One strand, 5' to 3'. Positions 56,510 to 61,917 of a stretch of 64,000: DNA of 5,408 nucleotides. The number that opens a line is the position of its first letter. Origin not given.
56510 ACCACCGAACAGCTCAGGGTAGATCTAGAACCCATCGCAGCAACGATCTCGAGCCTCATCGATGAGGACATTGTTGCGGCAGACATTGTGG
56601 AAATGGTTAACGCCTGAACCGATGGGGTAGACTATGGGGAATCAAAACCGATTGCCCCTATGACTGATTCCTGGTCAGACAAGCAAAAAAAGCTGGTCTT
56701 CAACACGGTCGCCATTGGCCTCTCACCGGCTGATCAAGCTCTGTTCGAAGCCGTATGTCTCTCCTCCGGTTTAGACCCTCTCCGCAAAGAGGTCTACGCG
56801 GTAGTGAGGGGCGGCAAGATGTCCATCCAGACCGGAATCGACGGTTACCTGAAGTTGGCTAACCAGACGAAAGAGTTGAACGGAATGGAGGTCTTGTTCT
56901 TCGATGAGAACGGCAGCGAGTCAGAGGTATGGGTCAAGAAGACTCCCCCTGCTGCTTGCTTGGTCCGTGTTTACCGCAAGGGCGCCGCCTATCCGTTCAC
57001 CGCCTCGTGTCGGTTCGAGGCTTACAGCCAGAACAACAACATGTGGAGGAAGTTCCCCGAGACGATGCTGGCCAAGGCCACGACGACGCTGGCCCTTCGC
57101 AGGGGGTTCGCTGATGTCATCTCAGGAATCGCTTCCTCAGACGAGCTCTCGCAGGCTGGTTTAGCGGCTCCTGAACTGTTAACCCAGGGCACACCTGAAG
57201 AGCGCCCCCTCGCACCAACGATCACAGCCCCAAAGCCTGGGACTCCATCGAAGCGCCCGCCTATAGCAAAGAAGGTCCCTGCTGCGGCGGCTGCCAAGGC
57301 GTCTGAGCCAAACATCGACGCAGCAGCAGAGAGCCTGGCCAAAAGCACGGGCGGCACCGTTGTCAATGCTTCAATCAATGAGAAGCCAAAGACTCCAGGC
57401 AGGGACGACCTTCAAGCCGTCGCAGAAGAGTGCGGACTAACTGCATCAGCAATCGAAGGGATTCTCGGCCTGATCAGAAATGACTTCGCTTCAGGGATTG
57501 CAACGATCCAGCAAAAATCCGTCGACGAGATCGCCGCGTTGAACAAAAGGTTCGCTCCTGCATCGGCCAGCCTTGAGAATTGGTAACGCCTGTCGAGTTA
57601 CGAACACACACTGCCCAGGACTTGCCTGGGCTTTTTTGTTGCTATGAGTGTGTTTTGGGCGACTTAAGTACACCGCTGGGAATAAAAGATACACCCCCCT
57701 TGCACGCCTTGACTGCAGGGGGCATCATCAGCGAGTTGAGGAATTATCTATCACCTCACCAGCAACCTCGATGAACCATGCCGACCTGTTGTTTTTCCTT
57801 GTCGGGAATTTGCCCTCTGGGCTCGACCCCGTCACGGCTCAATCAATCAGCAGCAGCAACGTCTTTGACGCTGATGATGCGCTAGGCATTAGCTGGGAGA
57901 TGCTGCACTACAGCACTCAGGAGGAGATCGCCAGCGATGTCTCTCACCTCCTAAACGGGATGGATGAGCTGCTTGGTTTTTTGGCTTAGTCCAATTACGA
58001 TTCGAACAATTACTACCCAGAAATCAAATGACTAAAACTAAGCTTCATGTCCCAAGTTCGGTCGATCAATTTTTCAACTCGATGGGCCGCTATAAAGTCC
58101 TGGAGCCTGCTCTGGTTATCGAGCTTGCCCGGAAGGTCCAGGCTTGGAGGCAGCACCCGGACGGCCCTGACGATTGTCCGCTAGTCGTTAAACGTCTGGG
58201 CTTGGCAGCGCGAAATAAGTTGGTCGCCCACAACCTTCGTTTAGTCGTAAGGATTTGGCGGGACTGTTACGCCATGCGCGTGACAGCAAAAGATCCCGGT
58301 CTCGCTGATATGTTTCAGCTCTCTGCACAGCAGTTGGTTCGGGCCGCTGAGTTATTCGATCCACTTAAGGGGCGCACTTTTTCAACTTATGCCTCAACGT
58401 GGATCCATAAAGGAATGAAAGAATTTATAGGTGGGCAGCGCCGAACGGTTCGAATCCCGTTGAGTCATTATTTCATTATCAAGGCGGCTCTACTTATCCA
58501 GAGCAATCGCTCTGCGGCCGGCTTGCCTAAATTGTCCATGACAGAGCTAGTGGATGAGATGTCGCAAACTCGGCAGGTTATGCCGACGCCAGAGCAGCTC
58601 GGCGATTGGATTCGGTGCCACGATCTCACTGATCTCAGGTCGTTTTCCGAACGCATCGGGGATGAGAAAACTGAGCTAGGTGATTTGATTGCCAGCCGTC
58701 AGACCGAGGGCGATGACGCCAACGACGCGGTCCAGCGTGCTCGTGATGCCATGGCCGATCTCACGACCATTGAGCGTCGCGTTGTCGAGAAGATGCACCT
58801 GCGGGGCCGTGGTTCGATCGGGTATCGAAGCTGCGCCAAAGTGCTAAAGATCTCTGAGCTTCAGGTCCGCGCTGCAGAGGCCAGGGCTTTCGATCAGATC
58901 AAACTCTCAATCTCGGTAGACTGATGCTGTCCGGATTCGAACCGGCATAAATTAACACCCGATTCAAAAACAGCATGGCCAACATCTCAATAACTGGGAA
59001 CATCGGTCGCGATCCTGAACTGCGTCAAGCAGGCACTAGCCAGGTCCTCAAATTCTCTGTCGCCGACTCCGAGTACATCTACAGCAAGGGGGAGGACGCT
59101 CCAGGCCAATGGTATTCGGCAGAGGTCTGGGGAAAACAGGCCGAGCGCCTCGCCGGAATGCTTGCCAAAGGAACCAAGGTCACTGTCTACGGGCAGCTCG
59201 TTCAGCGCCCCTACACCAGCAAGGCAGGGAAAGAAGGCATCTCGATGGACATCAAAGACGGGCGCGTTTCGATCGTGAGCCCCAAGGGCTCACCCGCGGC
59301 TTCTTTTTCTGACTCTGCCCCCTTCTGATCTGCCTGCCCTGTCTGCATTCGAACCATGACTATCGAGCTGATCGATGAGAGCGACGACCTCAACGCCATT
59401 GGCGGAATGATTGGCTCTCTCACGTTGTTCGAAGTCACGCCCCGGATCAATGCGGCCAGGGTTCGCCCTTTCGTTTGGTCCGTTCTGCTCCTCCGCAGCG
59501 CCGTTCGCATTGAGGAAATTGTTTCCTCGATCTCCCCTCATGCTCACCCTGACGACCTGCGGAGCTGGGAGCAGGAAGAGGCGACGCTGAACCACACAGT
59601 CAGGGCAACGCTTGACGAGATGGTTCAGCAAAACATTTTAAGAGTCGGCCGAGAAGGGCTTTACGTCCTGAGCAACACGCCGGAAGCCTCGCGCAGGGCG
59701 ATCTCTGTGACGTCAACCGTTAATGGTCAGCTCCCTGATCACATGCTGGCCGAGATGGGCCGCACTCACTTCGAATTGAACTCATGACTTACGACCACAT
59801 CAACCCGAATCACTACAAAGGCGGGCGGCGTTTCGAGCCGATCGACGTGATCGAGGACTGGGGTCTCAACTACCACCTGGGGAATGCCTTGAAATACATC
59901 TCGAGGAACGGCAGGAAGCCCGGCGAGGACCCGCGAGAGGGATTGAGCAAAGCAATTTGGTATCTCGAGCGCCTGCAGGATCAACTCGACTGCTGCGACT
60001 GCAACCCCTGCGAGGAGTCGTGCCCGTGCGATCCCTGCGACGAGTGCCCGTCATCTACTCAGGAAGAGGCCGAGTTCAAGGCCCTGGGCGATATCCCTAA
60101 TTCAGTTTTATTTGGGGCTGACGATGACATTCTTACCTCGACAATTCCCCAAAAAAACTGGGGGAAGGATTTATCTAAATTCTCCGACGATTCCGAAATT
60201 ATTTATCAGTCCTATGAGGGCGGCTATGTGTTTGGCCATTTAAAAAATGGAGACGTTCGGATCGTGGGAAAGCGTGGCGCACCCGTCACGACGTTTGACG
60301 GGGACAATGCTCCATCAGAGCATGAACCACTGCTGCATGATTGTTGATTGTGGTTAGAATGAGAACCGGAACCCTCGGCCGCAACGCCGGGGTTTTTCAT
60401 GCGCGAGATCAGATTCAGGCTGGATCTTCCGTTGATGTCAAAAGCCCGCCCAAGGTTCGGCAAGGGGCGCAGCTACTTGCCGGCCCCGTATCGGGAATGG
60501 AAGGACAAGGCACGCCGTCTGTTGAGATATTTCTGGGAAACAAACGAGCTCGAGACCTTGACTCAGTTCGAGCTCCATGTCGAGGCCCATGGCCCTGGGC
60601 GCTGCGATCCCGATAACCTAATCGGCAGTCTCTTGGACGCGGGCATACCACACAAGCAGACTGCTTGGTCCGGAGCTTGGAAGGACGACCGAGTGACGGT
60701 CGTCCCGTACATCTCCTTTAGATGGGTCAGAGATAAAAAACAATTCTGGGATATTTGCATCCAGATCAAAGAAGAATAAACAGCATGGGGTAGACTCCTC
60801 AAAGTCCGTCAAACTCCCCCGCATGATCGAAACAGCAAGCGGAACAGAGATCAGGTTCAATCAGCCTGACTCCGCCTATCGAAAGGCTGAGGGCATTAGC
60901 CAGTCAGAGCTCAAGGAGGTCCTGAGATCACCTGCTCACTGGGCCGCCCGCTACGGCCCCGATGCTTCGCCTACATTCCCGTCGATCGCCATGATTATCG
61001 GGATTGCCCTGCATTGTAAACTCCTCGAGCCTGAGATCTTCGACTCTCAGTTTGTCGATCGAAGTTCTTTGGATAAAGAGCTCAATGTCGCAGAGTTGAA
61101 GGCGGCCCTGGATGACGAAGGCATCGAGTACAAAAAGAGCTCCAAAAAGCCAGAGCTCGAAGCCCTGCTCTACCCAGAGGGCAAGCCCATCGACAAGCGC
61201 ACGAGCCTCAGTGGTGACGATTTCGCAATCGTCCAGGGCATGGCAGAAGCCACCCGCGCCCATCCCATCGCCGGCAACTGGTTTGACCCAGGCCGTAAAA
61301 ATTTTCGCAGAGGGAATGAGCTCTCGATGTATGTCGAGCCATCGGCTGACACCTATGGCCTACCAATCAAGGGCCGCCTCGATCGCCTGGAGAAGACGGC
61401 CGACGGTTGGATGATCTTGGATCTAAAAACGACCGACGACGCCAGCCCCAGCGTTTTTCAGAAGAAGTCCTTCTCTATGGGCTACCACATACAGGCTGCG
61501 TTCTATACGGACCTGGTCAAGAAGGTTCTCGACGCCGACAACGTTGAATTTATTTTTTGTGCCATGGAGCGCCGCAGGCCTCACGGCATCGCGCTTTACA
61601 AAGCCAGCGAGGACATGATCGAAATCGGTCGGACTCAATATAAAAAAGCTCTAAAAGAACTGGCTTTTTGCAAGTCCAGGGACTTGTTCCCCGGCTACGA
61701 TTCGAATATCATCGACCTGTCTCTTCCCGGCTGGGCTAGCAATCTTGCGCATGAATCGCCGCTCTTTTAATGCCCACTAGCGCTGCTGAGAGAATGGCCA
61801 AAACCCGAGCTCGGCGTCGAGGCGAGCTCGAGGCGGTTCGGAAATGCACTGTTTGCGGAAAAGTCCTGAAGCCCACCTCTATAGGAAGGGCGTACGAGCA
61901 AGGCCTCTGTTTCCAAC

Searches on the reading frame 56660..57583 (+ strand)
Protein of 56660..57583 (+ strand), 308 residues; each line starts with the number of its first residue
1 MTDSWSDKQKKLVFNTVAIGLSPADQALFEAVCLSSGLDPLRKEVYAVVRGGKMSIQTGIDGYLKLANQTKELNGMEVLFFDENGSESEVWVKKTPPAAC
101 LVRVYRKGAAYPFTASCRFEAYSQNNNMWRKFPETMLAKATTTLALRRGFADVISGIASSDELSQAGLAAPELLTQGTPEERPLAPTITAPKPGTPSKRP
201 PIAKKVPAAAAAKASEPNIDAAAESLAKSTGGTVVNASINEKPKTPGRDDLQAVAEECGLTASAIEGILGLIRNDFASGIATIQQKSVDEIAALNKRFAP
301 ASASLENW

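Call 75: search_protein_families(library=pfam, proteins=[window:56660-57583:+], max_evalue=0.001)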
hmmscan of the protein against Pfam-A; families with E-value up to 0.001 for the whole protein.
window:56660-57583:+ (308 aa): 1 family
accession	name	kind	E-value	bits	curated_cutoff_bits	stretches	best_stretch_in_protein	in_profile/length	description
PF03837.19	RecT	-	1.8e-21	77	24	1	21-164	19-188/198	RecT family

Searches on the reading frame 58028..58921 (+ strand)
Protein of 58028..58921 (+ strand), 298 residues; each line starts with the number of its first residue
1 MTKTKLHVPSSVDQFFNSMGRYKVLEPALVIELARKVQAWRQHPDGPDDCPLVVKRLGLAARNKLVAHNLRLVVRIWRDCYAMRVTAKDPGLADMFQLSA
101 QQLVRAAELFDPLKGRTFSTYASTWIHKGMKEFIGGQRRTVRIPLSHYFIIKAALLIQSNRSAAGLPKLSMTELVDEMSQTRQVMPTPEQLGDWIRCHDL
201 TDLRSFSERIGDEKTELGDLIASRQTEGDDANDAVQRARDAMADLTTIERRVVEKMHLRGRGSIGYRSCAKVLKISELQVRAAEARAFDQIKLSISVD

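Call 75: search_protein_families(library=pfam, proteins=[window:58028-58921:+], max_evalue=0.001)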
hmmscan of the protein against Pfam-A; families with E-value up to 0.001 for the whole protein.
window:58028-58921:+ (298 aa): 1 family
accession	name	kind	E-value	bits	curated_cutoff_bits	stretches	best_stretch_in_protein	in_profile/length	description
PF04542.20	Sigma70_r2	-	8e-08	32.4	24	1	65-140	1-71/71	Sigma-70 region 2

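Call 95: search_protein_families(library=ncbifam, proteins=[window:58028-58921:+], max_evalue=0.01)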
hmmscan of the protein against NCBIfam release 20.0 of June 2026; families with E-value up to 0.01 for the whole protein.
window:58028-58921:+ (298 aa): 35 families (the best 25 are shown)
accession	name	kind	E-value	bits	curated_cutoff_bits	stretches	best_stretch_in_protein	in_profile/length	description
TIGR02997.1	Sig70-cyanoRpoD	subfamily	1.7e-26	93.2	384.5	1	57-291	71-297/298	RNA polymerase sigma factor, RpoD/SigA family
NF005785.0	PRK07598.1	equivalog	4.7e-19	68.5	554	1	54-291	169-398/415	RNA polymerase sigma factor SigC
NF005643.0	PRK07406.1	equivalog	6.8e-18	64.9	500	1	57-151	157-246/397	RNA polymerase sigma factor RpoD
NF005642.0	PRK07405.1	subfamily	1.5e-17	63.8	524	1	57-292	79-306/318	RNA polymerase sigma factor SigD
NF005920.0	PRK07921.1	subfamily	3.8e-17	62.3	464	1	53-259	83-278/328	RNA polymerase sigma factor SigB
TIGR02393.1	RpoD_Cterm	equivalog_domain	1.3e-16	60.9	354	1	61-292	1-225/238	RNA polymerase sigma factor RpoD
NF004615.0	PRK05949.1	subfamily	1e-15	57.5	530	1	57-292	88-315/327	RNA polymerase sigma factor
TIGR02394.1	rpoS_proteo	equivalog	1.2e-15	57.8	378.7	1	59-292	45-271/285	RNA polymerase sigma factor RpoS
NF004207.0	PRK05657.1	equivalog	3.8e-15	56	394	1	58-289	87-311/329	RNA polymerase sigma factor RpoS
NF041931.2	MzaA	equivalog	4.7e-14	52.2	800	1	60-182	475-592/726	MZA anti-phage system associated sigma-70 family RNA polymerase sigma factor MzaA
NF004560.0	PRK05901.1-1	equivalog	5.2e-14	52.2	711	1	54-152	272-365/516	RNA polymerase sigma factor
NF006666.0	PRK09210.1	equivalog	6e-13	48.8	572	1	59-288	131-353/370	RNA polymerase sigma factor RpoD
NF004561.0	PRK05901.1-3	equivalog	9.4e-13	48.1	582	1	57-146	296-380/537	RNA polymerase sigma factor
TIGR02937.1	sigma70-ECF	superfamily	3.1e-12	46.5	42.9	1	61-292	2-162/165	sigma-70 family RNA polymerase sigma factor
TIGR02980.1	SigBFG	subfamily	1.5e-11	44.4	234.35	1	60-293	3-224/227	SigB/SigF/SigG family RNA polymerase sigma factor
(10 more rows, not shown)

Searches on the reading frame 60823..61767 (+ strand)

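Call 75: search_protein_families(library=pfam, proteins=[window:60823-61767:+], max_evalue=0.001)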
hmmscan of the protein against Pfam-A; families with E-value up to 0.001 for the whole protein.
window:60823-61767:+ (315 aa): 3 families
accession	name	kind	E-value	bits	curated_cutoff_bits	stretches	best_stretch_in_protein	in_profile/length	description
PF12684.13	DUF3799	-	4.5e-29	102.3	26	1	26-292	1-223/233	PDDEXK-like domain of unknown function (DUF3799)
PF12705.13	PDDEXK_1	-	7.2e-10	39.7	22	1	25-248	2-189/247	PD-(D/E)XK nuclease superfamily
PF12949.13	HeH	-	0.00013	22.1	28.9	1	87-114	4-31/35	HeH/LEM domain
